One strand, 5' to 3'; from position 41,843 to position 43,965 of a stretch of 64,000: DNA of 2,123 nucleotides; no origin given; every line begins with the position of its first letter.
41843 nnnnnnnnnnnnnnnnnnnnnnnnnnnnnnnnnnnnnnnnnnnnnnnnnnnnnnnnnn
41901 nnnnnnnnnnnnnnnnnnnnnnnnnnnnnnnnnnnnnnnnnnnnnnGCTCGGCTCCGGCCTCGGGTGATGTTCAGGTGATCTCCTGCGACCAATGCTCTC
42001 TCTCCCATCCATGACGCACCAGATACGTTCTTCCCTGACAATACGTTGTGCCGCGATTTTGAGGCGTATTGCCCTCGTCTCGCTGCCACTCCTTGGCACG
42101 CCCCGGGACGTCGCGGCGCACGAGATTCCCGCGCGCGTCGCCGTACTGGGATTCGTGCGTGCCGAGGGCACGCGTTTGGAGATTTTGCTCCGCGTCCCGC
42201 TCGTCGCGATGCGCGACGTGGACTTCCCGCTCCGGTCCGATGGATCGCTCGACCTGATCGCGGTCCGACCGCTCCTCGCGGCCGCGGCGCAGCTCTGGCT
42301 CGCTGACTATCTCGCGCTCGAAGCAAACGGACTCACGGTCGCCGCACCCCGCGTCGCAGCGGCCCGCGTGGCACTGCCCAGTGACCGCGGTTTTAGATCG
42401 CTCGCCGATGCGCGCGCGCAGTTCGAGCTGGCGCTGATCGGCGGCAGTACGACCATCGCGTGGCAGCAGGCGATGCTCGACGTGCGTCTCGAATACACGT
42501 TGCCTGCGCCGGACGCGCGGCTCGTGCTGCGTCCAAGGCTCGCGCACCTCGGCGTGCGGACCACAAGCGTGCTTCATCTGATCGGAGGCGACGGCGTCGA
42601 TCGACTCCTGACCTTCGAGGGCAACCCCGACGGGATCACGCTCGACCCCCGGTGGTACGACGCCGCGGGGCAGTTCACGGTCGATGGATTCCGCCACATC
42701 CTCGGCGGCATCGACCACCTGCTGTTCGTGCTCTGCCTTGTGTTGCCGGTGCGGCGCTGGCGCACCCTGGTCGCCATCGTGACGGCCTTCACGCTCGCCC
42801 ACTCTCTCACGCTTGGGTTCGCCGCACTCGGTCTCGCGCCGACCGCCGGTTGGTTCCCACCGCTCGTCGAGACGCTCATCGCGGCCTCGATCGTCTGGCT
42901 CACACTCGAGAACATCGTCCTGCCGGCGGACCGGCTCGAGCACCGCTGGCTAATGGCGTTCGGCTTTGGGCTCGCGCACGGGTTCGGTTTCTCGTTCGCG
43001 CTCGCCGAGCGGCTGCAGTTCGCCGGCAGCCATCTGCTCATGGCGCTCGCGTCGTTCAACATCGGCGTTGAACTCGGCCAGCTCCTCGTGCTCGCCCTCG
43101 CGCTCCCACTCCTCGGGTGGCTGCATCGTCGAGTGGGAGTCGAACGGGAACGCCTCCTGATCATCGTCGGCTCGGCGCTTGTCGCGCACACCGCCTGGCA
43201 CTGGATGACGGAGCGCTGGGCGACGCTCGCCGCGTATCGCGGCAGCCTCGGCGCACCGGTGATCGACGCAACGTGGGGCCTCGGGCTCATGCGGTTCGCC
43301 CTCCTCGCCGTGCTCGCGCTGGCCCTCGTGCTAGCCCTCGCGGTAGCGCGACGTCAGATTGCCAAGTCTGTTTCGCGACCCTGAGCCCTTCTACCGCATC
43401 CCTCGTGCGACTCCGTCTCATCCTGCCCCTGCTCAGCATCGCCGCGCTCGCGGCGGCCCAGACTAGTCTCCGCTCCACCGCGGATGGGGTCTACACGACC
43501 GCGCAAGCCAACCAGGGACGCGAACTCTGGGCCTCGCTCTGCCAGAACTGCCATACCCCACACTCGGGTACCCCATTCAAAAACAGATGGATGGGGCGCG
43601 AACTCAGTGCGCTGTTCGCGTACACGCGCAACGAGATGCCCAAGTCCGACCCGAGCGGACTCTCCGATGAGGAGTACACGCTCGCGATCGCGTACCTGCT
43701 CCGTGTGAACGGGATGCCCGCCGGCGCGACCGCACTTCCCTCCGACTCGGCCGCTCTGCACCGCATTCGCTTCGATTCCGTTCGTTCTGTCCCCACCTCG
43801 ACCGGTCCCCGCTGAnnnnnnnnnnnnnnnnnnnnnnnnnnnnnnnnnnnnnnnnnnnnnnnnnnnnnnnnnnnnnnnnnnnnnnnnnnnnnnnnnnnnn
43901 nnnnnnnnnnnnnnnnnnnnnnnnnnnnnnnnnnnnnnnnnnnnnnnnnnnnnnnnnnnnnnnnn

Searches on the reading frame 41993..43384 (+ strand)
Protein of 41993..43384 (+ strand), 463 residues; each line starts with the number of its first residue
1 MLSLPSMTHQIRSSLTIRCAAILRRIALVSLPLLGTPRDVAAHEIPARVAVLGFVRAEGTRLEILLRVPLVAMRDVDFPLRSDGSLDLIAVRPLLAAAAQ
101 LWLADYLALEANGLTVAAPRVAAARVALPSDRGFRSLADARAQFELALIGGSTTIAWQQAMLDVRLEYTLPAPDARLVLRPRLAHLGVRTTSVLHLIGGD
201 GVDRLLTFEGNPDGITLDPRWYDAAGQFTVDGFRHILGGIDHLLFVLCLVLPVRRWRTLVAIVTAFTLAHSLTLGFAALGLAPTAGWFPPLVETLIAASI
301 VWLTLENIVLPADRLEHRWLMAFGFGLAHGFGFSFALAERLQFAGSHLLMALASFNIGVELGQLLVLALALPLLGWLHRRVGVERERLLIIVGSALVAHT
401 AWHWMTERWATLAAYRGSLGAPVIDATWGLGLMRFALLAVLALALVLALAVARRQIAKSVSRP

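Call 67: search_protein_families(library=pfam, proteins=[window:41993-43384:+], max_evalue=0.01)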
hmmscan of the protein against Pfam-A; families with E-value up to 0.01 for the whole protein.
window:41993-43384:+ (463 aa): 1 family
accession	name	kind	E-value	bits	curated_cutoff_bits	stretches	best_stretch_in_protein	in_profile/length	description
PF13795.12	HupE_UreJ_2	-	9.7e-42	142.7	24.5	1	230-379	3-154/156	HupE / UreJ protein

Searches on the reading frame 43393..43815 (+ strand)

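Call 67: search_protein_families(library=pfam, proteins=[window:43393-43815:+], max_evalue=0.01)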
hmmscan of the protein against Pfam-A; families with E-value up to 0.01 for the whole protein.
window:43393-43815:+ (140 aa): 1 family
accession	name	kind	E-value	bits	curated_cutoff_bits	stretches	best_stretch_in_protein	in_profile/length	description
PF13442.11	Cytochrome_CBB3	-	4.8e-10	40.1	27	1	37-102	1-68/68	Cytochrome C oxidase, cbb3-type, subunit III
